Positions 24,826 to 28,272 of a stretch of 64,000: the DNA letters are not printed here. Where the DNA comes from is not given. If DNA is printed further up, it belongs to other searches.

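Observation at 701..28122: Island of giant, acidic, integrin-like type-I membrane proteins interleaved with glycosyltransferases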

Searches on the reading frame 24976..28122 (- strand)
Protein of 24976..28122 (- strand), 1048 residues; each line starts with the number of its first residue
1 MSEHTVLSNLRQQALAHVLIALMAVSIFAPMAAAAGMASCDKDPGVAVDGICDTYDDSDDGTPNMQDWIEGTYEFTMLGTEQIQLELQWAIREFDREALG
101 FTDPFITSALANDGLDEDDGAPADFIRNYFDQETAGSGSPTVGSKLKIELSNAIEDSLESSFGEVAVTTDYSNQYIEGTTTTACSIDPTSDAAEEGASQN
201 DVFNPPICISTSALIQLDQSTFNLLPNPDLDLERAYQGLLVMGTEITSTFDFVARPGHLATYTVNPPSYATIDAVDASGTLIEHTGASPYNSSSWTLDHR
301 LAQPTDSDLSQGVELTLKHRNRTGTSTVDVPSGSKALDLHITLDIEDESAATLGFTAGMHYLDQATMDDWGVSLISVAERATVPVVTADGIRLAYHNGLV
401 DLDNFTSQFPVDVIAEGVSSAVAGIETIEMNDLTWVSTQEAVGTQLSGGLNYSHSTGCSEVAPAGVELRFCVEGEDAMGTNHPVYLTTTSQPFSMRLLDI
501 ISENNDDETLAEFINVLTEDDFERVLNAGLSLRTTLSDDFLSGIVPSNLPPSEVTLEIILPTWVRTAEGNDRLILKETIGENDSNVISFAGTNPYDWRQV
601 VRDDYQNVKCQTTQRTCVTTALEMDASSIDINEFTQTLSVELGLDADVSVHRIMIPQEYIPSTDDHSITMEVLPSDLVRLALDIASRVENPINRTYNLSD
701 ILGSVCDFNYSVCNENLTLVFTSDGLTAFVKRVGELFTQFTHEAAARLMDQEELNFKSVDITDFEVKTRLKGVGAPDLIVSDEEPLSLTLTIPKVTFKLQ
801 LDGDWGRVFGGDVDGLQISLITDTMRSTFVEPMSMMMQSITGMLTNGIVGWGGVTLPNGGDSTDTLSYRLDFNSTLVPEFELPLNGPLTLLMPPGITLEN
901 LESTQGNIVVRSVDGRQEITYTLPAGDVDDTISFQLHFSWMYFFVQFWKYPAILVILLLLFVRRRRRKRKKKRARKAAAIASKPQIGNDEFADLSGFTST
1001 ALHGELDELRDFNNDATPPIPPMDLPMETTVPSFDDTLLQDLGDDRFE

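Call 8: search_protein_families(library=pfam, proteins=[window:24976-28122:-], max_evalue=0.01)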
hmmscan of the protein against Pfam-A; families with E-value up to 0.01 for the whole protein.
window:24976-28122:- (1048 aa): 1 family
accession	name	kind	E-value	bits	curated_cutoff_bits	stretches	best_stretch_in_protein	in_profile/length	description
PF14316.11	DUF4381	-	0.0065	17.2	27.2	0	938-979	12-54/145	Domain of unknown function (DUF4381)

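Call 9: search_protein_families(library=pfam, proteins=[window:24976-28122:-], max_evalue=10)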
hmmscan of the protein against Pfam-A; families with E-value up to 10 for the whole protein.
window:24976-28122:- (1048 aa): 1 family
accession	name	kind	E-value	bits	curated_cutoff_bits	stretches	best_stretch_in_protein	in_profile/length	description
PF14316.11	DUF4381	-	0.0065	17.2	27.2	1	938-979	12-54/145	Domain of unknown function (DUF4381)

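Call 26: search_protein_families(library=ncbifam, proteins=[window:24976-28122:-], max_evalue=0.01)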
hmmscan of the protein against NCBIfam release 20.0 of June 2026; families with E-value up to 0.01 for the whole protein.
window:24976-28122:- (1048 aa): 0 families

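Call 29: find_homologous_proteins(query=window:24976-28122:-, max_evalue=0.001)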
Query window:24976-28122:- (1048 aa): 402 proteins with E <= 0.001 among 8000 candidates; the best 120 are listed.
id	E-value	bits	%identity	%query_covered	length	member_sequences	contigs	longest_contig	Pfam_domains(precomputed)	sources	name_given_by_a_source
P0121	0.0e+0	2346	99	100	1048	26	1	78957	-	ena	-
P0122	0.0e+0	2345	99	100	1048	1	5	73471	-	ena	-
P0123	0.0e+0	2332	99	100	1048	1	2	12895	-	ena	-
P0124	0.0e+0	2295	97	100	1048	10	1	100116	-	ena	-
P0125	0.0e+0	2283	97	100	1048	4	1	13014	-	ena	-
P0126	0.0e+0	2252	95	100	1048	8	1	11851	-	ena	-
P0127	0.0e+0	2212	93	100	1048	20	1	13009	-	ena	-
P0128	0.0e+0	2185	93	100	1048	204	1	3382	-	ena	-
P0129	0.0e+0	1928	79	100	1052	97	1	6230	-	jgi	jgi:hypothetical protein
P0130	0.0e+0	1771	74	98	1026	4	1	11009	-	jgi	jgi:hypothetical protein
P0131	0.0e+0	1720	71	100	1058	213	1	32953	-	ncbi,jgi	-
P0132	0.0e+0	1656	69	100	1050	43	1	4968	-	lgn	-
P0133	0.0e+0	1563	65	99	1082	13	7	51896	-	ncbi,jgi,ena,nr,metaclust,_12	ncbi:MAG: hypothetical protein OSA38_05565 [Candidatus Poseidoniaceae archaeon]|nr:hypothetical prot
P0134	0.0e+0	1543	66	97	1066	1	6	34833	-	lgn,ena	-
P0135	0.0e+0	1519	65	98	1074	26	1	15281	-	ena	-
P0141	0.0e+0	1140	50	97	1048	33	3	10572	-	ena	-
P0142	0.0e+0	1139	50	97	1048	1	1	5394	-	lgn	-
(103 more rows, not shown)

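Call 32: find_related_loci(query=A1, collection=genome_contigs, flank=10000)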
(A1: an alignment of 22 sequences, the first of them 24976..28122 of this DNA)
Query A1 (1048 aa) in genome_contigs; peptide patterns used: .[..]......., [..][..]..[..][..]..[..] (x = any residue, [..] = any of these).
220 stretches matched a pattern; 198 encode a relative of the query (tblastn E <= 1e-3); the best 80 are kept; 80 distinct loci.
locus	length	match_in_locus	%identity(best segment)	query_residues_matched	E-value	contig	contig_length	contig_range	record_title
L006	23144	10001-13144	93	1-1048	0e+0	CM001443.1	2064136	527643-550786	MAG: uncultured Candidatus Poseidoniales archaeon isolate MG-II chromosome, whole genome shotgun sequence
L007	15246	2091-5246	80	1-1048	0e+0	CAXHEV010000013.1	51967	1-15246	MAG TPA_asm: uncultured Candidatus Poseidoniales archaeon isolate SRR12480315_binner12_Refined_19 genome assembly, conti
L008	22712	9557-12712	79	1-1048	0e+0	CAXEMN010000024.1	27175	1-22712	MAG TPA_asm: uncultured Candidatus Poseidoniales archaeon isolate ERR598963_concoct_97 genome assembly, contig: ERZ83144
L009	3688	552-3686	79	1-1044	0e+0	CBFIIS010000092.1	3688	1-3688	MAG: Candidatus Poseidoniaceae archaeon isolate Co_bin_798_indstr genome assembly, contig: Co_bin_798_indstr_c97, whole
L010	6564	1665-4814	71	1-1048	0e+0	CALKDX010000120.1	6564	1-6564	MAG: Candidatus Poseidoniaceae archaeon isolate S4_Bin_Bin_159_sub_1 genome assembly, contig: c_000001818477, whole geno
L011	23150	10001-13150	71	1-1048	0e+0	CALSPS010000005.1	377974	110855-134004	MAG: Candidatus Poseidoniaceae archaeon isolate C_MB351 genome assembly, contig: contig_25565_C_MB351, whole genome shot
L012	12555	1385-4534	69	1-1048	0e+0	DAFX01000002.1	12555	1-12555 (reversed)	MAG TPA_asm: Euryarchaeota archaeon UBA433 UBA433_contig_5646, whole genome shotgun sequence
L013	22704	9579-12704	65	1-1042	0e+0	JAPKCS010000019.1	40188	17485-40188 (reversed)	MAG: Candidatus Poseidoniaceae archaeon isolate ANT-70 NODE_219_length_40188_cov_11.365958, whole genome shotgun sequenc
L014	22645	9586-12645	65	1-1023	0e+0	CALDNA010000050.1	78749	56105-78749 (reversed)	MAG TPA_asm: uncultured euryarchaeote isolate ERR599035_bin.45_CONCOCT_v1.1_MAG genome assembly, contig: ERZ840559.53, w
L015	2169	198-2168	92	1-645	0e+0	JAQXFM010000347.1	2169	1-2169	MAG: Candidatus Poseidoniaceae archaeon isolate cluster3-bin.98 k119_1061118, whole genome shotgun sequence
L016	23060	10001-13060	51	3-1021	0e+0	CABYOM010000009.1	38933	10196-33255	uncultured Candidatus Poseidoniales archaeon isolate AG-333-I22 genome assembly, contig: AG-333-I22_NODE_9, whole genome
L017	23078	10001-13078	49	3-1023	0e+0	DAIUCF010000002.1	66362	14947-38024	MAG TPA_asm: Candidatus Poseidoniaceae archaeon isolate CTOTU8138 NODE_138_length_66362_cov_11.168067, whole genome shot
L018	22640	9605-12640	65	9-1023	0e+0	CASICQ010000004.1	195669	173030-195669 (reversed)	MAG: Candidatus Poseidoniaceae archaeon isolate FRAM_WSC20_S10_BML_bin_147_1 genome assembly, contig: FRAM_WSC20_S10_BML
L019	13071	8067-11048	50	28-1022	0e+0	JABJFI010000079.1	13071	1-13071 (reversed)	MAG: Methanobacteriota archaeon isolate SI074_bin121 k141_662783, whole genome shotgun sequence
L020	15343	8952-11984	49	10-1022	0e+0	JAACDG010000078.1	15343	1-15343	MAG: Methanobacteriota archaeon isolate HS5BWF_bin.1 HS5bwf_k87_907485_1_15343, whole genome shotgun sequence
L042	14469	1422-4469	44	11-1048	0e+0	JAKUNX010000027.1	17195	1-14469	MAG: Candidatus Poseidoniaceae archaeon isolate ALOHA_A2.0_18 A2.0-MGIIa-L1-1_27, whole genome shotgun sequence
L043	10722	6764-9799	44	15-1048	0e+0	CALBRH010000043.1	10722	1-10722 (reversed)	MAG TPA_asm: uncultured euryarchaeote isolate ERR599136_bin.74_CONCOCT_v1.1_MAG genome assembly, contig: ERZ841824.8351,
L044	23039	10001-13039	47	19-1048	0e+0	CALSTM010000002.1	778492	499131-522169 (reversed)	MAG: Candidatus Poseidoniaceae archaeon isolate W_MB9_1 genome assembly, contig: contig_6995_partial_0_778492_W_MB9, who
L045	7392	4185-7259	45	1-1048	0e+0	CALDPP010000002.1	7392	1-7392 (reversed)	MAG TPA_asm: uncultured euryarchaeote isolate ERR598966_bin.16_CONCOCT_v1.1_MAG genome assembly, contig: ERZ832020.2481,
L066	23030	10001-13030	42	12-1048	0e+0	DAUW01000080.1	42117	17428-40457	MAG TPA_asm: Euryarchaeota archaeon UBA229 UBA229_contig_24453, whole genome shotgun sequence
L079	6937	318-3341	40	11-1048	0e+0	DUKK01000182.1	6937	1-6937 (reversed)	MAG TPA_asm: Candidatus Poseidoniaceae archaeon isolate UBA9354 contig_57916, whole genome shotgun sequence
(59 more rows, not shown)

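Call 41: predict_structure(alignment_id=A1)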
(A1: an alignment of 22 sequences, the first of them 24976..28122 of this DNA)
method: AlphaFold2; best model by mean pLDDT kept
length: 1048 residues; sequences in the alignment: 22
mean_pLDDT: 64.0   pTM: 0.47
mean pLDDT of the five models: 64.0, 62.9, 59.3, 58.1, 53.2
residues with pLDDT >= 90: 0; 70-90: 466; 50-70: 358; < 50: 224
segments of 3 or more residues with pLDDT < 50: 1-8, 27-63, 96-98, 113-124, 189-201, 323-328, 438-446, 448-456, 807-826, 832-834, 836-862, 980-1048
pLDDT, mean of each block of 10 residues (from residue 1): 41 62 49 33 34 38 58 83 84 55 55 48 51 58 70 78 77 73 60 46 64 77 58 69 71 82 85 84 76 86 78 81 48 70 84 80 61 56 58 57 64 78 67 61 45 47 55 56 73 76 65 76 82 70 70 81 81 78 68 80 74 76 72 63 78 75 66 83 82 74 67 79 83 81 71 60 79 76 81 72 49 41 49 48 30 28 56 59 66 71 77 77 69 64 64 74 75 56 34 32 26 29 31 34 31
secondary structure, 60 per line:
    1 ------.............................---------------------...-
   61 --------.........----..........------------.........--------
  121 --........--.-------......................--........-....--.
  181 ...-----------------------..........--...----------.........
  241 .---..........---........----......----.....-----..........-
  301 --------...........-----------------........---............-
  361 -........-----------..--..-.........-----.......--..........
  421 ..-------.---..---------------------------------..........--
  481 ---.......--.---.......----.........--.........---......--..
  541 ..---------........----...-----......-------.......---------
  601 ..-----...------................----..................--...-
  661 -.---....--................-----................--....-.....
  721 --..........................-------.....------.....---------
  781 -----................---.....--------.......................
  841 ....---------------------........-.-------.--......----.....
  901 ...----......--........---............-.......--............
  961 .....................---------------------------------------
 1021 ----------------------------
elements in order (helices of 4 or more, strands of 3 or more residues): H7-35 E69-77 E82-91 H104-112 H123-130 H142-162 E165-172 E174-177 E180-183 E207-216 H232-241 E245-254 E258-265 E270-275 E280-284 E290-299 E309-319 E337-344 E351-359 H364-369 H388-396 H402-408 H411-422 H469-478 E484-490 H497-503 H508-516 H519-527 E531-536 H539-542 E552-559 E564-566 E572-577 E585-591 E608-610 E617-632 E637-654 E666-669 E672-674 H675-687 E693-697 H698-708 H711-714 E716-720 H723-748 E756-760 E767-771 E786-801 H805-809 H818-844 E866-873 E886-891 E896-903 E908-913 E916-923 E927-938 H940-946 H949-981

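Call 45: fold_search(model_id=the predicted structure, library=pdb)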
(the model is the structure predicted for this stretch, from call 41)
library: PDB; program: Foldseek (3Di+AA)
matches with E <= 10: 906; with E <= 0.001: 0
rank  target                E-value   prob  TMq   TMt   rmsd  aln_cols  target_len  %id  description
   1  9eva_C                1.5e-03  0.54  0.09  0.14  20.8       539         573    9  3DFlex refinement of the CryoEM structure of DeCLIC nanodisc with 10mM calcium (released 2025-04-09)
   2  9ewa_EEE              1.9e-03  0.82  0.08  0.19  15.5       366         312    8  The sTeLIC pentameric Ligand-Gated Ion Channel (wild-type) in complex with 4-Bromophenethylamine (released 2025-03-26)
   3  4x5t_A                3.3e-03  0.92  0.09  0.22  19.2       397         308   10  alpha 1 glycine receptor transmembrane structure fused to the extracellular domain of GLIC (released 2015-02-25)
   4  9eva_E                3.4e-03  0.47  0.08  0.12  20.3       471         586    8  3DFlex refinement of the CryoEM structure of DeCLIC nanodisc with 10mM calcium (released 2025-04-09)
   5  6x3s_A                3.8e-03  0.96  0.10  0.24  14.2       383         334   11  Human GABAA receptor alpha1-beta2-gamma2 subtype in complex with bicuculline methbromide (released 2020-09-09)
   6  9ev1_A                4.0e-03  0.35  0.09  0.13  22.5       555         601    8  3DFlex refinement of the CryoEM structure of DeCLIC nanodisc with 10mM EDTA in sym-like state (released 2025-04-09)
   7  9eva_B                4.2e-03  0.41  0.08  0.12  20.5       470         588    8  3DFlex refinement of the CryoEM structure of DeCLIC nanodisc with 10mM calcium (released 2025-04-09)
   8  4x5t_E                4.6e-03  0.92  0.09  0.22  19.2       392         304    9  alpha 1 glycine receptor transmembrane structure fused to the extracellular domain of GLIC (released 2015-02-25)
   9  9eva_A                4.6e-03  0.75  0.08  0.12  15.5       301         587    9  3DFlex refinement of the CryoEM structure of DeCLIC nanodisc with 10mM calcium (released 2025-04-09)
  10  9eva_D                4.6e-03  0.44  0.08  0.12  20.0       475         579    8  3DFlex refinement of the CryoEM structure of DeCLIC nanodisc with 10mM calcium (released 2025-04-09)
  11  6c26_1                4.9e-03  0.60  0.11  0.22  26.7       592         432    9  The Cryo-EM structure of a eukaryotic oligosaccharyl transferase complex (released 2018-01-31)
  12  9ev7_C                5.4e-03  0.47  0.08  0.16  20.9       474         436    8  3DFlex refinement of the CryoEM structure of DeCLIC nanodisc with 10mM EDTA in asym state (released 2025-04-09)
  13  6hy9_A                6.3e-03  0.85  0.09  0.21  14.0       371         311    8  THE GLIC PENTAMERIC LIGAND-GATED ION CHANNEL MUTANT Q193M (released 2018-12-19)
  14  9haa_B                6.3e-03  0.85  0.09  0.21  15.2       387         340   10  a5b3 GABAA Receptor resting state (released 2025-11-12)
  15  6v4s_A                6.3e-03  0.33  0.08  0.12  21.2       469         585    8  A Closed pore conformation of a Pentameic ligand-gated ion channel with additional N-terminal domain (released 2020-06-03)
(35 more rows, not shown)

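Call 55: search_solved_structures(query=A1, max_evalue=1)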
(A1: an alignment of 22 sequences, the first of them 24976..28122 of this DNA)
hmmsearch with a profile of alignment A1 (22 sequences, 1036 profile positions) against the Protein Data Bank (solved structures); distinct sequences matched with E-value up to 1: 0.

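Call 77: search_protein_representatives(alignment_id=A1)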
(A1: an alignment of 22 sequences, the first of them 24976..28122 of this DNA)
Query: 22 sequences, 1036 profile positions. Proteins with E-value up to 0.001 (for the whole library): 253; up to 1e-10: 163; up to 1e-30: 80. The best 150 are listed.
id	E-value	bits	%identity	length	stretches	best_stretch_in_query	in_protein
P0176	0.0e+00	1673.6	-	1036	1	15-1036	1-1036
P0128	0.0e+00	1661.5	-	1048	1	1-1036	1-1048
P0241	0.0e+00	1390.3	-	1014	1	11-1005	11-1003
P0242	0.0e+00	1204.9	-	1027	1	1-993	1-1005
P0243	0.0e+00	1112.9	-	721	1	313-1035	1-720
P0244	0.0e+00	1082.5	-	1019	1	13-1009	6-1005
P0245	1.1e-293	993.4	-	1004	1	11-996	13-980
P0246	9.5e-252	854.5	-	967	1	28-996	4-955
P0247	1.2e-246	837.7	-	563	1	1-555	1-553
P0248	2.8e-239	813.3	-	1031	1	14-1006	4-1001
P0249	3.6e-230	783.1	-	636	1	401-1031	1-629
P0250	3.5e-220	750.0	-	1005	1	40-997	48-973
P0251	1.4e-208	711.7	-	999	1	8-989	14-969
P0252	4.3e-208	710.0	-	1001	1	15-987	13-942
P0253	2.7e-201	687.5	-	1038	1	11-975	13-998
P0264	7.1e-120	417.9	-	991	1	23-994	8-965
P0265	1.6e-111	390.3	-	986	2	40-701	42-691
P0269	4.3e-97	342.5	-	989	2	38-802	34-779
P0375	2.3e-14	68.7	-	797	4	887-979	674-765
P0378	1.7e-13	65.8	-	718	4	198-402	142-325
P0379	2.3e-13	65.3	-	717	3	60-421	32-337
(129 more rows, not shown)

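Call 78: search_protein_families(library=pfam, proteins=[P0375, P0378, P0379, P0264, P0265, P0269], max_evalue=0.01)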
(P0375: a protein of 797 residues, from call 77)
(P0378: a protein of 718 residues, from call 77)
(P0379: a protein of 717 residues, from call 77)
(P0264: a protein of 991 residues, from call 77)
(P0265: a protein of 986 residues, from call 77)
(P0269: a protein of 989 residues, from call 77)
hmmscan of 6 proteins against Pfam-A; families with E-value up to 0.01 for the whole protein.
P0375 (797 aa): 0 families

P0378 (718 aa): 0 families

P0379 (717 aa): 1 family
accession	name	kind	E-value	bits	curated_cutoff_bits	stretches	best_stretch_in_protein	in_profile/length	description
PF06341.16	DUF1056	-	0.00043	21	22.2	1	676-714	24-63/64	Protein of unknown function (DUF1056)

P0264 (991 aa): 0 families

P0265 (986 aa): 0 families

P0269 (989 aa): 0 families
